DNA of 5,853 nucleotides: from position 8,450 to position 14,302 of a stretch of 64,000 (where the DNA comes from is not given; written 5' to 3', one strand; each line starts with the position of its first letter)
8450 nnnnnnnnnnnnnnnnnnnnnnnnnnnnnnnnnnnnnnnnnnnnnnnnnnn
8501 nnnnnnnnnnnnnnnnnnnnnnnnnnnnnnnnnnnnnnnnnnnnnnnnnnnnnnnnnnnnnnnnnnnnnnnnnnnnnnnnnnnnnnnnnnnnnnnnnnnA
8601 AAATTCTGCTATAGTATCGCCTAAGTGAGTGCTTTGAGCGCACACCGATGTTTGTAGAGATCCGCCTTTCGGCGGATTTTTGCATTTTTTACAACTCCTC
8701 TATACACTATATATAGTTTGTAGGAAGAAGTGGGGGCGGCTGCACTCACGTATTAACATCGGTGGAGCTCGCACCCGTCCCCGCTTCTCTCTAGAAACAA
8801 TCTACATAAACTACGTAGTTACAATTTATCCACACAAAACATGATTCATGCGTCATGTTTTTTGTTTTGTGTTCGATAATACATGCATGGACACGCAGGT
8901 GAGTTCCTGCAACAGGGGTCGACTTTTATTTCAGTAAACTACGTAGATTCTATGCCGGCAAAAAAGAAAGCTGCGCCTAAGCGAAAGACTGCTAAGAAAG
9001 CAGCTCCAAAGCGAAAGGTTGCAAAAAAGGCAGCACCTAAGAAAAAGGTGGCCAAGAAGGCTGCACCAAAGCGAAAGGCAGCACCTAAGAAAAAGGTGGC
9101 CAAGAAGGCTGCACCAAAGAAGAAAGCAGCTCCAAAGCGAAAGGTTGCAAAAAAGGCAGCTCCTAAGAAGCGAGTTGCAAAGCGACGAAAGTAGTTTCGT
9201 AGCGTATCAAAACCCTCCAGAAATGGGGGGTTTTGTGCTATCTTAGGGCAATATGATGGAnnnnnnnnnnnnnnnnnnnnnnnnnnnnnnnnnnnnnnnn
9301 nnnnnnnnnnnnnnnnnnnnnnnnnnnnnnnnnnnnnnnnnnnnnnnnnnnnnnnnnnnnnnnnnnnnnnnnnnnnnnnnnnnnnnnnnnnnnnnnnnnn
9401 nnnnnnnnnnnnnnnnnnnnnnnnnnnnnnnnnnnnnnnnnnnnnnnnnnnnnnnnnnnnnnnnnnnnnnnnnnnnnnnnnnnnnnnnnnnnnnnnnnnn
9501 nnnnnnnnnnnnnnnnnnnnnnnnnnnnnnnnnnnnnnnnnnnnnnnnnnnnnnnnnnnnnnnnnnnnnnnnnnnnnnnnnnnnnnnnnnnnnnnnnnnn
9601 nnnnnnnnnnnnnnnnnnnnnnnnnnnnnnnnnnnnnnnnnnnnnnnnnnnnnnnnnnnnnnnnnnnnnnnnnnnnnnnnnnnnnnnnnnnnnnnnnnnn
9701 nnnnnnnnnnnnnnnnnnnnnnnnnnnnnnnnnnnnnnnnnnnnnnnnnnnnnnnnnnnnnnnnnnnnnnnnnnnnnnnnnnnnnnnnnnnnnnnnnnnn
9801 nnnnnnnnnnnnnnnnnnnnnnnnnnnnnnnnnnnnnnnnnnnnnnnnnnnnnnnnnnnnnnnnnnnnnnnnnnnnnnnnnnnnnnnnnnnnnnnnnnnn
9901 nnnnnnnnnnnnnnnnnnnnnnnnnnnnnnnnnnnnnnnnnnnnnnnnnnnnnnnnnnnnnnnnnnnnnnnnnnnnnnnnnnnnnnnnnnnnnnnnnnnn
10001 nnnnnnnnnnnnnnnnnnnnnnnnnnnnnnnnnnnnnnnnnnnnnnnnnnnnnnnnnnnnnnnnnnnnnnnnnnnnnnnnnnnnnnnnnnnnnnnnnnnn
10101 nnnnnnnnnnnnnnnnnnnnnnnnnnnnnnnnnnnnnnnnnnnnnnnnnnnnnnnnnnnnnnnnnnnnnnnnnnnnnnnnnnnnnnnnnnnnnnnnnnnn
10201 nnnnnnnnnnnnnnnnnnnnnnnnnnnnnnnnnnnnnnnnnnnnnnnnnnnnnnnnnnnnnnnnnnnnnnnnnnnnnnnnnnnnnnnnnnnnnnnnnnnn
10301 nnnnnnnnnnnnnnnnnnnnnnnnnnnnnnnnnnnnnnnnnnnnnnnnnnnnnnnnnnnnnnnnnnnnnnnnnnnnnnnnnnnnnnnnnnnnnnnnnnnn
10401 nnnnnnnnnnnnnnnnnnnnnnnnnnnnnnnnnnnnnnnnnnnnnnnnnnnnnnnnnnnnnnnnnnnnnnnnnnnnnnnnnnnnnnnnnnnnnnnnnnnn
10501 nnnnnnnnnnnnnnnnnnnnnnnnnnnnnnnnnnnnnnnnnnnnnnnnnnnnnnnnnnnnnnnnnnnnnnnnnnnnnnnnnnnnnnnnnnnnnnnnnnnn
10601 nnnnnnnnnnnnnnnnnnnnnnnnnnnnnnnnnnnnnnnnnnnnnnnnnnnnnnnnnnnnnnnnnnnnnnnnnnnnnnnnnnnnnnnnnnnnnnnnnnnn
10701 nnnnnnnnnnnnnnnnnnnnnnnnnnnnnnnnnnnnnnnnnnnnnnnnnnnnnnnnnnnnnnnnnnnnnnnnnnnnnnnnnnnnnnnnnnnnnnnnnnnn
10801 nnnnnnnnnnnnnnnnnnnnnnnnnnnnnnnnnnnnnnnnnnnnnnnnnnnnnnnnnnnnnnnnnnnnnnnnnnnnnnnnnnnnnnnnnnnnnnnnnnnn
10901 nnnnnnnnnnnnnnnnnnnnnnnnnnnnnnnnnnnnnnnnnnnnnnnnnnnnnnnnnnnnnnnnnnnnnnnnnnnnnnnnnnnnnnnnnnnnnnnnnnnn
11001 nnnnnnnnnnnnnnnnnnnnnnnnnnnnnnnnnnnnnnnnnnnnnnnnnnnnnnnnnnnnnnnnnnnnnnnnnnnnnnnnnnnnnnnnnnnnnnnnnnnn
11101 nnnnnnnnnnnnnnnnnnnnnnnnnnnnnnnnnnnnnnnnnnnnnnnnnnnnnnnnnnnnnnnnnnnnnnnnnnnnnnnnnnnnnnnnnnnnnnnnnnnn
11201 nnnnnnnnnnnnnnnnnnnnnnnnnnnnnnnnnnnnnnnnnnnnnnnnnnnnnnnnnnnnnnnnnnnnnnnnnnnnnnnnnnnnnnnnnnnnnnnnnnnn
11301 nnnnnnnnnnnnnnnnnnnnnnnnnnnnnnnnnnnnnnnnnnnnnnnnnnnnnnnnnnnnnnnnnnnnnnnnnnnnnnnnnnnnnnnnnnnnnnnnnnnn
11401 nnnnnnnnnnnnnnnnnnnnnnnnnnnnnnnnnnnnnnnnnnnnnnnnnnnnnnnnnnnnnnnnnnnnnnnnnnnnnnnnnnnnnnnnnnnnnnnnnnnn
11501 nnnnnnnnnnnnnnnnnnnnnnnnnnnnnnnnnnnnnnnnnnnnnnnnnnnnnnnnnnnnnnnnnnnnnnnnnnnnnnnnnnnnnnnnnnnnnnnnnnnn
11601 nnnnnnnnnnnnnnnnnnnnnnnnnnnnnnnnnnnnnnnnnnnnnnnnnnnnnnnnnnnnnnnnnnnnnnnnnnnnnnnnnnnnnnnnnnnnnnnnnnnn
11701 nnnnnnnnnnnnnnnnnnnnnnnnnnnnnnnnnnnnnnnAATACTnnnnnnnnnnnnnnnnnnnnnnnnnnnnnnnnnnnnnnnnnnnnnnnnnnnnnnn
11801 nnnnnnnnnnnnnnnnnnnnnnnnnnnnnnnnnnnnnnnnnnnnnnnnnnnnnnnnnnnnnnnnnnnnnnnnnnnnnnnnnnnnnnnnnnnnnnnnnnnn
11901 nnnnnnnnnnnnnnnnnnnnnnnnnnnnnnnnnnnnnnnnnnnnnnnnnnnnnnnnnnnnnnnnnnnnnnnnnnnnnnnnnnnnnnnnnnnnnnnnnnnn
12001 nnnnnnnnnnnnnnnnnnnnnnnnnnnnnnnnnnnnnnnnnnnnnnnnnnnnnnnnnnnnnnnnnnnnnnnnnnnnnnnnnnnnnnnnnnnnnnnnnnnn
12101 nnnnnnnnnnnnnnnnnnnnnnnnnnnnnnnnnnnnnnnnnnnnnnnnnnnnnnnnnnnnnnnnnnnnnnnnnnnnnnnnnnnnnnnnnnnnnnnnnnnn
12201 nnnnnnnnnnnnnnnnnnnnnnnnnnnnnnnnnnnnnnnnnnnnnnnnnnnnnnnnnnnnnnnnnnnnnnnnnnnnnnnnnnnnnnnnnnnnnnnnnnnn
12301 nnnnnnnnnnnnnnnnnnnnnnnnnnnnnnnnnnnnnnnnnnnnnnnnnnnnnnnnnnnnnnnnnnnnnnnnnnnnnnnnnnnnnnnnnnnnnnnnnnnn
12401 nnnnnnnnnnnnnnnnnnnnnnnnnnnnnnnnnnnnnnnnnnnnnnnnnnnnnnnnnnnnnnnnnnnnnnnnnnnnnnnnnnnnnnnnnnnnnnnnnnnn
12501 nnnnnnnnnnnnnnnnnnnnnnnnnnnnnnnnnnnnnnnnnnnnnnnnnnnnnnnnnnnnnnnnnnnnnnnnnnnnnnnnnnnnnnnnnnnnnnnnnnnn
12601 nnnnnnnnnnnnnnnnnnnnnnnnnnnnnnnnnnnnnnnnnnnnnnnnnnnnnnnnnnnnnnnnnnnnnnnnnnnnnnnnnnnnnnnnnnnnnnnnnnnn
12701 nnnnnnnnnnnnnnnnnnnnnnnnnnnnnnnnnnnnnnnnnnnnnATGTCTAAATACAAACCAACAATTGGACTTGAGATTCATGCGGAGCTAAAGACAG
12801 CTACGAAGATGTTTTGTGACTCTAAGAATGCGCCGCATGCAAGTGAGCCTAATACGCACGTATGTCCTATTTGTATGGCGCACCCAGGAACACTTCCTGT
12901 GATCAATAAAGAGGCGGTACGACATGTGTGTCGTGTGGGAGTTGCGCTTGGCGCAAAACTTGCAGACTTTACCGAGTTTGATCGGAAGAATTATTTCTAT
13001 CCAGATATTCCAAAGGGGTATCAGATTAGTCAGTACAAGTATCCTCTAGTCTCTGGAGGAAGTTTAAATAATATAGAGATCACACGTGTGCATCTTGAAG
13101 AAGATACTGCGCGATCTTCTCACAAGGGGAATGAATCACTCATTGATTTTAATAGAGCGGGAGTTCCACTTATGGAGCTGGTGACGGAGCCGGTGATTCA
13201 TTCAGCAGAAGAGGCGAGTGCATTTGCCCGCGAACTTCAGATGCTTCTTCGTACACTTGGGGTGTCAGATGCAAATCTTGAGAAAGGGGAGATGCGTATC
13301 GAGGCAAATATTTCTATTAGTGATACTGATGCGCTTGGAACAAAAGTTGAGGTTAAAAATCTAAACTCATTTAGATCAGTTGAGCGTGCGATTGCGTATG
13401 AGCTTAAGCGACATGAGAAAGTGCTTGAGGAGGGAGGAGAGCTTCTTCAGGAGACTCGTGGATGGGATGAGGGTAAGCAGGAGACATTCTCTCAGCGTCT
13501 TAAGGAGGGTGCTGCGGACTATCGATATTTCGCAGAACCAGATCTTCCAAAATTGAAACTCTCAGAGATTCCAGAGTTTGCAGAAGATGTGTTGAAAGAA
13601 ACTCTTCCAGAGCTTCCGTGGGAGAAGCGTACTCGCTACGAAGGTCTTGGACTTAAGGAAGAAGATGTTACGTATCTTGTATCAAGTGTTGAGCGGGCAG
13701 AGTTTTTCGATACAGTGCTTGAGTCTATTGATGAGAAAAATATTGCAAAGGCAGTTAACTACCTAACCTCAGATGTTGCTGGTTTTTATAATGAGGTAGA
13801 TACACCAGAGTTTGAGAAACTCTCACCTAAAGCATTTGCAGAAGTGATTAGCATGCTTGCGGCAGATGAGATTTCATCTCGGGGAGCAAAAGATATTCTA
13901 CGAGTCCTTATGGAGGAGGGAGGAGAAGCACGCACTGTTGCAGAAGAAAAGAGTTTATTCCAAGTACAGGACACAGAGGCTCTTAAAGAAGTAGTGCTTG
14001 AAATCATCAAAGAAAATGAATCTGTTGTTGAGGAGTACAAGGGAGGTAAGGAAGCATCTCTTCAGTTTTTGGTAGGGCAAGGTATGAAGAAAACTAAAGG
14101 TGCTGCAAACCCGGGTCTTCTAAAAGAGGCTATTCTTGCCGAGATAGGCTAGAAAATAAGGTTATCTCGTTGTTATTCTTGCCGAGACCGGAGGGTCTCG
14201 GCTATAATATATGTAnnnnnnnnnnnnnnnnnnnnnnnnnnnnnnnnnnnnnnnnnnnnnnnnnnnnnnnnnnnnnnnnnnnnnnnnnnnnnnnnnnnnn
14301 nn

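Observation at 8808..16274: Recurring palindrome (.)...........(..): three copies in the promoter regions of the histone-like gene and the giant gene, two more inside the 5' end of the giant ORF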

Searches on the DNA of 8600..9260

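Call 29: search_rna_families(source=window, start=8600, end=9260, threshold=evalue, max_evalue=10)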
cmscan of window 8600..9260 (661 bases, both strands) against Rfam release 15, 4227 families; matches with E-value up to 10: 9.
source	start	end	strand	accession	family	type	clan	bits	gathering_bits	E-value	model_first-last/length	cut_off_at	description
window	8618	8689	+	RF01772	rnk_pseudo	Cis-reg; leader;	-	24.5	55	0.076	1-108/108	no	Pseudomonas rnk leader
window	8625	8750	+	RF01828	SprD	Gene; sRNA;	-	23.4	100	0.013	1-142/142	no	Small pathogenicity island RNA D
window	8717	8796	+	RF03340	mir-6511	Gene; miRNA;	-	20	87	1.1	1-67/67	no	mir-6511 microRNA precursor family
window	9148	9236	+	RF00106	RNAI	Gene; antisense;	-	18.9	47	0.52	1-102/102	no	RNAI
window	9208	9235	-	RF01772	rnk_pseudo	Cis-reg; leader;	-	18.8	55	1.4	73-100/108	no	Pseudomonas rnk leader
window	9173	9244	+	RF01772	rnk_pseudo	Cis-reg; leader;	-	18.7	55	1.4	1-108/108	no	Pseudomonas rnk leader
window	8963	9035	-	RF02507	Atu_Ti3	Gene; sRNA;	-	15.8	50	2.1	1-89/89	no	Rhizobiales sRNA Atu_Ti3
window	8621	8701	+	RF02621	BSnc120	Gene; sRNA;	-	15.1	114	3.4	1-88/88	no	Brucella sRNA 120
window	9210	9254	-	RF02677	NsiR4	Gene; sRNA;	-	13.5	40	3.3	15-65/65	no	Nitrogen stress-induced RNA 4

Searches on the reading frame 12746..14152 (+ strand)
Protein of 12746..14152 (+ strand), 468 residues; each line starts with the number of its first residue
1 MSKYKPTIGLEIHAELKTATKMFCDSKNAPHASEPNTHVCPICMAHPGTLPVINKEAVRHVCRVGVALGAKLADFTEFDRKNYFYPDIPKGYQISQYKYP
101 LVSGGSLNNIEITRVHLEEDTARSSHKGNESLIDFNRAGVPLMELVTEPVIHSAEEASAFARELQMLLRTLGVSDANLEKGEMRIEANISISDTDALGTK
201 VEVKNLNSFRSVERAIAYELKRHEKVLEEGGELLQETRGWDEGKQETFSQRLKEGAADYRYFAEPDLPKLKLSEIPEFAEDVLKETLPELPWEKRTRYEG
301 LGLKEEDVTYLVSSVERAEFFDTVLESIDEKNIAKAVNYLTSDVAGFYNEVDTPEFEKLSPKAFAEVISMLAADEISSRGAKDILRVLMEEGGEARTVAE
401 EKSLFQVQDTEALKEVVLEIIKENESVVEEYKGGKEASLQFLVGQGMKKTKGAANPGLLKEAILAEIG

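Call 14: search_protein_families(library=pfam, proteins=[window:12746-14152:+])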
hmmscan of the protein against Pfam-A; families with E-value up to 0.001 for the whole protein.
window:12746-14152:+ (468 aa): 2 families
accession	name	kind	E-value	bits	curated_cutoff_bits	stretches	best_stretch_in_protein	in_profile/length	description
PF02934.20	GatB_N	-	2.3e-106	355.5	23.4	1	7-274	2-273/277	GatB/GatE catalytic domain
PF02637.23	GatB_Yqey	-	6.1e-35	120.7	27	1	320-466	2-147/148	GatB domain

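Call 20: find_related_loci(query=window:12746-14152:+, collection=genome_contigs, flank=10000)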
Query window:12746-14152:+ (468 aa) in genome_contigs; peptide patterns used: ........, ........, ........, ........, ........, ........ (x = any residue, [..] = any of these).
600 stretches matched a pattern (row limit reached: there are more); 571 encode a relative of the query (tblastn E <= 1e-3); the best 80 are kept; 80 distinct loci.
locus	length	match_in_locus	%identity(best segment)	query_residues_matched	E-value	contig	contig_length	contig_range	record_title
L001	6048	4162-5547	65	1-457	0e+0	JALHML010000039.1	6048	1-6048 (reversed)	MAG: Candidatus Paceibacterota bacterium isolate Bin_32_2_1 c_000000042554, whole genome shotgun sequence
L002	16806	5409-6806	64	2-467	0e+0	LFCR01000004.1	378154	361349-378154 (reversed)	MAG: Parcubacteria bacterium C7867-008 C7867_00009, whole genome shotgun sequence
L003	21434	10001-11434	62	4-468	0e+0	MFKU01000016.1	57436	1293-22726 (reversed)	MAG: Candidatus Kaiserbacteria bacterium RIFCSPHIGHO2_01_FULL_53_31 rifcsphigho2_01_scaffold_750, whole genome shotgun s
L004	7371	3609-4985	64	3-467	0e+0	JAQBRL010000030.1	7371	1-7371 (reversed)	MAG: Parcubacteria group bacterium isolate RYN_398 scaffold_538379, whole genome shotgun sequence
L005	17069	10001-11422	61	4-467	0e+0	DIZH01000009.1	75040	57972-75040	MAG TPA_asm: Patescibacteria group bacterium UBA6033 UBA6033_contig_721, whole genome shotgun sequence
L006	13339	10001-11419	63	4-467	0e+0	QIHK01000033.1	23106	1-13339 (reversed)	MAG: Candidatus Kaiserbacteria bacterium isolate SZUA-125 Ga0063293_10001821, whole genome shotgun sequence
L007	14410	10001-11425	64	1-467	0e+0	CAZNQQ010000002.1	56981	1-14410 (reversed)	MAG TPA_asm: uncultured Candidatus Saccharibacteria bacterium isolate SRP200020_co5_61 genome assembly, contig: NODE_779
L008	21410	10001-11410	75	1-467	0e+0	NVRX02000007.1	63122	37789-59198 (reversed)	MAG: Candidatus Wolfebacteria bacterium isolate NORP156 13469, whole genome shotgun sequence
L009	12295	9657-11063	62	4-468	0e+0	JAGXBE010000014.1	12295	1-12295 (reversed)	MAG: Patescibacteria group bacterium isolate REEB93 contig-150_6730, whole genome shotgun sequence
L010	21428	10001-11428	64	1-467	0e+0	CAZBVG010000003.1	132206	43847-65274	MAG TPA_asm: uncultured Candidatus Saccharibacteria bacterium isolate SRP133034_co1_261 genome assembly, contig: NODE_39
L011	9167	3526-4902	64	4-467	0e+0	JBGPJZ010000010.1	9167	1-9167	MAG: Candidatus Paceibacteria bacterium isolate OBJ_0618_7090110_298 k141_42329_length_9167_cov_19.2827, whole genome sh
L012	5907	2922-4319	62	4-467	0e+0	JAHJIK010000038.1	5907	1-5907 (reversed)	MAG: Patescibacteria group bacterium isolate Modern_marine_planktonic.mb.9 Modern_marine_plank.mb.9_k141_420285, whole g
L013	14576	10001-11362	63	1-464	0e+0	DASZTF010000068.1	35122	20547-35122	MAG TPA_asm: Candidatus Paceibacterota bacterium isolate SMAG_U6069 k141_813311, whole genome shotgun sequence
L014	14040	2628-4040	62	4-465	0e+0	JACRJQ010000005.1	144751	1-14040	MAG: Candidatus Taylorbacteria bacterium isolate NC_groundwater_1833_Pr3_B-0.1um_56_22 SR-2_scaffold_141_909696, whole g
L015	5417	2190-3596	62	2-465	0e+0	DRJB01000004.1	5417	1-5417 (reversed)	MAG TPA_asm: Candidatus Kaiserbacteria bacterium isolate HyVt-407 HyVt-407_k95_110556, whole genome shotgun sequence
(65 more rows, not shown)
